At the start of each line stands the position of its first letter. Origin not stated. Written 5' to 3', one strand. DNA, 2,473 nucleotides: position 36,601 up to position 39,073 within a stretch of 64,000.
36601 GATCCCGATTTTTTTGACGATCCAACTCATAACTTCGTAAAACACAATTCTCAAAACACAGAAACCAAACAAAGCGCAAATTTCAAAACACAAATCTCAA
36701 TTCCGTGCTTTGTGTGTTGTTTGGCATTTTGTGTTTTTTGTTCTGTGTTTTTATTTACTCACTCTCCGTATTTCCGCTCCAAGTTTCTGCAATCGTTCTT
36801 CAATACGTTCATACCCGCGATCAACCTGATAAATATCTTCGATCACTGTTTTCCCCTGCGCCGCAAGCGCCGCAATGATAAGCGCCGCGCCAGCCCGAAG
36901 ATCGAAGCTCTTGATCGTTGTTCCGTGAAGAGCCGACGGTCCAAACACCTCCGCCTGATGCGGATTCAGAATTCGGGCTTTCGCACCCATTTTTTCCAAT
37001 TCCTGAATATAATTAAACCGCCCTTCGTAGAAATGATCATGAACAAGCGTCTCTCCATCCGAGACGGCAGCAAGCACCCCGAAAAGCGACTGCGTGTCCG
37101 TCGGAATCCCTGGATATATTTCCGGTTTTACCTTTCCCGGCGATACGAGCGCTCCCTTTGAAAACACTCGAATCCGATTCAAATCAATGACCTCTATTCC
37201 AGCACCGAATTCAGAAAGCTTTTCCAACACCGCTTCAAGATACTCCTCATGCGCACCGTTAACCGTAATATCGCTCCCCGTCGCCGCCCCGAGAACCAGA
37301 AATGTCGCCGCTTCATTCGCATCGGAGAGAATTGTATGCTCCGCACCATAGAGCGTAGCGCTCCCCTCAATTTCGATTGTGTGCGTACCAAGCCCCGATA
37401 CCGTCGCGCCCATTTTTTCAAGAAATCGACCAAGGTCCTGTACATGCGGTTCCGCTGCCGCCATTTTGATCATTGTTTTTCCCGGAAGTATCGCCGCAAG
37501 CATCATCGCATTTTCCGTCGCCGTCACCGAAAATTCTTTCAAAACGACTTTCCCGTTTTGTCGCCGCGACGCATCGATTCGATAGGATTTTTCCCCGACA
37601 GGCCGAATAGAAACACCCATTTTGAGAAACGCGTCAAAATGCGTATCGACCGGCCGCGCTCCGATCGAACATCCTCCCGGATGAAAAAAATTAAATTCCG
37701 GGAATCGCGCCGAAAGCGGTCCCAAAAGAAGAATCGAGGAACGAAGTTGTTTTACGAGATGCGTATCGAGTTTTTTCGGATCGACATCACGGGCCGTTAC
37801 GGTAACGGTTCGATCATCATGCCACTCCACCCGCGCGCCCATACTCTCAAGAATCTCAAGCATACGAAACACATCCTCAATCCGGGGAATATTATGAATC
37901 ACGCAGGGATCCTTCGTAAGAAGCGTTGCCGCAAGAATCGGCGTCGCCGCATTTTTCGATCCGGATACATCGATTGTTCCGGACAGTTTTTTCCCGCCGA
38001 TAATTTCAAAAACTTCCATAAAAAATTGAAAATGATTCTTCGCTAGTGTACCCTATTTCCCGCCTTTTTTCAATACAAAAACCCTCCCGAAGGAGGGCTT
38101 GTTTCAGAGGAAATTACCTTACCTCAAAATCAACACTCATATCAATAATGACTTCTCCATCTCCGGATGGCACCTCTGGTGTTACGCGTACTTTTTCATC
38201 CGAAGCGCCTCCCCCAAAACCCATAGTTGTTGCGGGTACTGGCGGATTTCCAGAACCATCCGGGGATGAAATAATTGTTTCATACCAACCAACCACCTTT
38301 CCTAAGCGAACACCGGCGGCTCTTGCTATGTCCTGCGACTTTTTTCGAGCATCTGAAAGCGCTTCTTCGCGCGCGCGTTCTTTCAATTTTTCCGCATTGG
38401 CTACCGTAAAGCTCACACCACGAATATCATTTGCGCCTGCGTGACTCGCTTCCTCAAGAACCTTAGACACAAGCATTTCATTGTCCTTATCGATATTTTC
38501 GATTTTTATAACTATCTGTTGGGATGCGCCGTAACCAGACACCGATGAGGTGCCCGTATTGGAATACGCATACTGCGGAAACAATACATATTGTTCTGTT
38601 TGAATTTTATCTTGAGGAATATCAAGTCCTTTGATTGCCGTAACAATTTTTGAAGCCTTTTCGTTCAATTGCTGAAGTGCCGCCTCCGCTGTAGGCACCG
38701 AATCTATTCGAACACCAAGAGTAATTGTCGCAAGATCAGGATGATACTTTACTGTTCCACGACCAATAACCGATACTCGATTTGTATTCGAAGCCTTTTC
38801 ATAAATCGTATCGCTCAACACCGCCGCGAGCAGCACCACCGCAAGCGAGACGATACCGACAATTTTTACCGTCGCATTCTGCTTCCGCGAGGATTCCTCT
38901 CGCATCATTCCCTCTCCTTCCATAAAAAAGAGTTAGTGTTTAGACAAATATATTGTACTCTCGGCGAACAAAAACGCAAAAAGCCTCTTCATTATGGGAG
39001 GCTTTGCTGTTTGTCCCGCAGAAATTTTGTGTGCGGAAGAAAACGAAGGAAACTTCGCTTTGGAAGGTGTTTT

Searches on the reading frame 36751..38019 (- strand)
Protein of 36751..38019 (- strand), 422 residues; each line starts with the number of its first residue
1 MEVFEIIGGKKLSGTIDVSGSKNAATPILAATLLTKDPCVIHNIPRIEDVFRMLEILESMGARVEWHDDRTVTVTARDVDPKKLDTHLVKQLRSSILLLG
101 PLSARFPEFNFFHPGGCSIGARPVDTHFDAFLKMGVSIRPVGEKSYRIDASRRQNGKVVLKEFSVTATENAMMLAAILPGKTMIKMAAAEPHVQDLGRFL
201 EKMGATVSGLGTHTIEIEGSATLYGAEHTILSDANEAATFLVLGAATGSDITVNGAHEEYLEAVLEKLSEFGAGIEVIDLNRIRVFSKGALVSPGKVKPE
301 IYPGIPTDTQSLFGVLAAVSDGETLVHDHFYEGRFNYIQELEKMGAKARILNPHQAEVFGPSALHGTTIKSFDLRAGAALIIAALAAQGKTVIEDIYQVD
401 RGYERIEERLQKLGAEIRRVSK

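Call 8: search_protein_families(library=pfam, proteins=[window:36751-38019:-], max_evalue=0.01)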
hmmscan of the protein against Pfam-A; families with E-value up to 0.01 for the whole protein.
window:36751-38019:- (422 aa): 2 families
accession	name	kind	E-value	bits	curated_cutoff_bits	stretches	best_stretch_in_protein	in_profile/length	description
PF00275.25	EPSP_synthase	-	1.4e-79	268.3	22.8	1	8-410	3-417/417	EPSP synthase (3-phosphoshikimate 1-carboxyvinyltransferase)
PF21077.3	GDH_ACT3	-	0.0046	17.1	22.2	0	133-171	39-73/80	Glutamate dehydrogenase, ACT3 domain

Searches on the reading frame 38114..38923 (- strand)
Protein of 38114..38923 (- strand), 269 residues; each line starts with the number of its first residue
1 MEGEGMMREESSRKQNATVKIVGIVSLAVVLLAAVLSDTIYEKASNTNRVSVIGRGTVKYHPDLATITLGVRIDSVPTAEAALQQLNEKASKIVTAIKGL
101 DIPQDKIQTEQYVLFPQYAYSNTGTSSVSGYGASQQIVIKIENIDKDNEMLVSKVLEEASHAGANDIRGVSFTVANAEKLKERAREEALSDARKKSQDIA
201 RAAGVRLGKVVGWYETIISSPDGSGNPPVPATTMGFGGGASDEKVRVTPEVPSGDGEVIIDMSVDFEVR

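Call 8: search_protein_families(library=pfam, proteins=[window:38114-38923:-], max_evalue=0.01)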
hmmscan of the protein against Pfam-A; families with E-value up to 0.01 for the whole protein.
window:38114-38923:- (269 aa): 1 family
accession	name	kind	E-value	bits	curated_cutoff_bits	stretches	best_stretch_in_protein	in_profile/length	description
PF04402.19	SIMPL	-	2.3e-41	142.7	25.2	1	50-265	1-204/205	Protein of unknown function (DUF541)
